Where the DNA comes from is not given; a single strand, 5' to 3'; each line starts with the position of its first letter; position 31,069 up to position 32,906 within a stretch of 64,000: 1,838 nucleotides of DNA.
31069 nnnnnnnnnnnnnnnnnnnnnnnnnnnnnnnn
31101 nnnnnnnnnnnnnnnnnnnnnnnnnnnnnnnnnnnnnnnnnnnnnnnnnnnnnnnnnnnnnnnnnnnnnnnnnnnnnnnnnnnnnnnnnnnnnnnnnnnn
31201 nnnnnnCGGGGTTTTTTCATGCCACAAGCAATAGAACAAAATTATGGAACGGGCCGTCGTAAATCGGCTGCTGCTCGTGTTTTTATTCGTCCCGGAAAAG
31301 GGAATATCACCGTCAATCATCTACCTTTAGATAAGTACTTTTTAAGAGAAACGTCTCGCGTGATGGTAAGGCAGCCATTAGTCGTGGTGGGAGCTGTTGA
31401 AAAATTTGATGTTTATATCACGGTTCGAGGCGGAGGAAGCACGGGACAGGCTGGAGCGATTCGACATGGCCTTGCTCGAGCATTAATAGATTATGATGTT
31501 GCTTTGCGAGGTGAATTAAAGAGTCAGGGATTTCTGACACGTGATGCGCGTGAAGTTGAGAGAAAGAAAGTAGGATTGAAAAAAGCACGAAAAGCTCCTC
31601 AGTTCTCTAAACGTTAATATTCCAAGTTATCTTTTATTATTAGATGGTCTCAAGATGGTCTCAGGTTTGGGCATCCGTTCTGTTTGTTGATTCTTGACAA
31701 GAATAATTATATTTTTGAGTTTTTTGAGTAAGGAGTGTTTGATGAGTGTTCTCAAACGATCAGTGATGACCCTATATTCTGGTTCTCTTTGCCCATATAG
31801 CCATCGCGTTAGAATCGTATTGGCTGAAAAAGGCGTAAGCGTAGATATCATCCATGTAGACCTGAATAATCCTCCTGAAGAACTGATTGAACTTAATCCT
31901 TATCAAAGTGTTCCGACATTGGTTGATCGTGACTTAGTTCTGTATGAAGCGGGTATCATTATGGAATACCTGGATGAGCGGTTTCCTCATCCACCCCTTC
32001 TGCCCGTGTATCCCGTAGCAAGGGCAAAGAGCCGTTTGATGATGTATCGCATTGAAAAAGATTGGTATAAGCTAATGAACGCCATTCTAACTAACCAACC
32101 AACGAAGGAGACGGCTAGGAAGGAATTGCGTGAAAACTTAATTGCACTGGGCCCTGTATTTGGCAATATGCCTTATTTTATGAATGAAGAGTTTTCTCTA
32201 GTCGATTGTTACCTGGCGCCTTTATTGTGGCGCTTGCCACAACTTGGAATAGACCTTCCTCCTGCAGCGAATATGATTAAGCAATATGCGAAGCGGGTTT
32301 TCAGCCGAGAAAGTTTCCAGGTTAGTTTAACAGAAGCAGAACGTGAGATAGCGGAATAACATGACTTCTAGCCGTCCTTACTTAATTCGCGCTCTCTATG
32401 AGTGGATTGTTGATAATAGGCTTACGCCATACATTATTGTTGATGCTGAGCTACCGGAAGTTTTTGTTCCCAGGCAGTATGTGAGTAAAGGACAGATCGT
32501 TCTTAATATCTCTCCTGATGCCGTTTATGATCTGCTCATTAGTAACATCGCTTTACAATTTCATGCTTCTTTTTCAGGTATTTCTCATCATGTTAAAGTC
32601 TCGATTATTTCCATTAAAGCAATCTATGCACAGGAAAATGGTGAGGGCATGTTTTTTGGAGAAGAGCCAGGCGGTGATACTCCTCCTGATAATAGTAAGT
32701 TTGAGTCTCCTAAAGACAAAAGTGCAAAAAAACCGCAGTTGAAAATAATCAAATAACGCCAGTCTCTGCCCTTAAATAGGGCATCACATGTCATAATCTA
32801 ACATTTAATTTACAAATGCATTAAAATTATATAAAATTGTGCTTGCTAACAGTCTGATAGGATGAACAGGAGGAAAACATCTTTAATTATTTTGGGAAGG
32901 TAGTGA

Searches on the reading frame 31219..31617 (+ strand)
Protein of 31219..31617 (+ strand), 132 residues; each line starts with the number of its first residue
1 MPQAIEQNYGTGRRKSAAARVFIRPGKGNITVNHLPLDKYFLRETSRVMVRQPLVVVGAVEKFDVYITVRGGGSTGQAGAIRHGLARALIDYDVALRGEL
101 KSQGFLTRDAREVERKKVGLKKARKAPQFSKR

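Call 50: search_protein_families(library=ncbifam, proteins=[window:31219-31617:+], max_evalue=1e-15)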
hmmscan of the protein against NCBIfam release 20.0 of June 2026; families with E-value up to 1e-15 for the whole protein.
window:31219-31617:+ (132 aa): 3 families
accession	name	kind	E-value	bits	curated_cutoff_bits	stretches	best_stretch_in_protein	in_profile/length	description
NF001099.0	PRK00132.1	equivalog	2.9e-56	189.3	112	1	6-132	4-130/130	30S ribosomal protein S9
NF001749.0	PRK00474.1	equivalog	1.1e-24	87.3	147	1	11-132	8-134/134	30S ribosomal protein S9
TIGR03627.1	uS9_arch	equivalog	4.5e-23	82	162.75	1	11-132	5-130/130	30S ribosomal protein S9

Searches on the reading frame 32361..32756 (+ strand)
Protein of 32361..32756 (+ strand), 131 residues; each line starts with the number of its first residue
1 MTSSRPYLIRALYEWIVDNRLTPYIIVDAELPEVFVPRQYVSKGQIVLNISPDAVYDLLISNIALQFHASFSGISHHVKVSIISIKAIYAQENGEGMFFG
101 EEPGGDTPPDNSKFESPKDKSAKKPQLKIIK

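Call 50: search_protein_families(library=ncbifam, proteins=[window:32361-32756:+], max_evalue=1e-15)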
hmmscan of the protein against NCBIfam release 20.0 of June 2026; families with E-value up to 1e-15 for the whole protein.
window:32361-32756:+ (131 aa): 9 families
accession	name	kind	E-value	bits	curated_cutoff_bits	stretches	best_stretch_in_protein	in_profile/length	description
NF008769.0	PRK11798.2-5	equivalog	1.5e-47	161.2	135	1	1-131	3-144/144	ClpXP protease specificity-enhancing factor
NF008764.0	PRK11798.1-4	equivalog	6.1e-44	149.4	191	1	1-131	3-143/143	ClpXP protease specificity-enhancing factor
NF008770.0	PRK11798.2-6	equivalog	1.9e-41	141.3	198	1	1-129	8-142/144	ClpXP protease specificity-enhancing factor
NF008763.0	PRK11798.1-2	equivalog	3e-41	140.8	162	1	1-104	4-107/156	ClpXP protease specificity-enhancing factor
NF008762.0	PRK11798.1-1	equivalog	8.2e-39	133.3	202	1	1-114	6-119/170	ClpXP protease specificity-enhancing factor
NF008767.0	PRK11798.2-2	equivalog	1.8e-37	128.1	182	1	1-131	3-131/131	ClpXP protease specificity-enhancing factor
NF008768.0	PRK11798.2-4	equivalog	1.3e-30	107.1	258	1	2-120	4-121/173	ClpXP protease specificity-enhancing factor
NF008766.0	PRK11798.2-1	equivalog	9.6e-27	94.4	319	1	3-100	5-101/173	ClpXP protease specificity-enhancing factor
NF008765.0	PRK11798.1-5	equivalog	1.2e-18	67.4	249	1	2-101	2-102/135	ClpXP protease specificity-enhancing factor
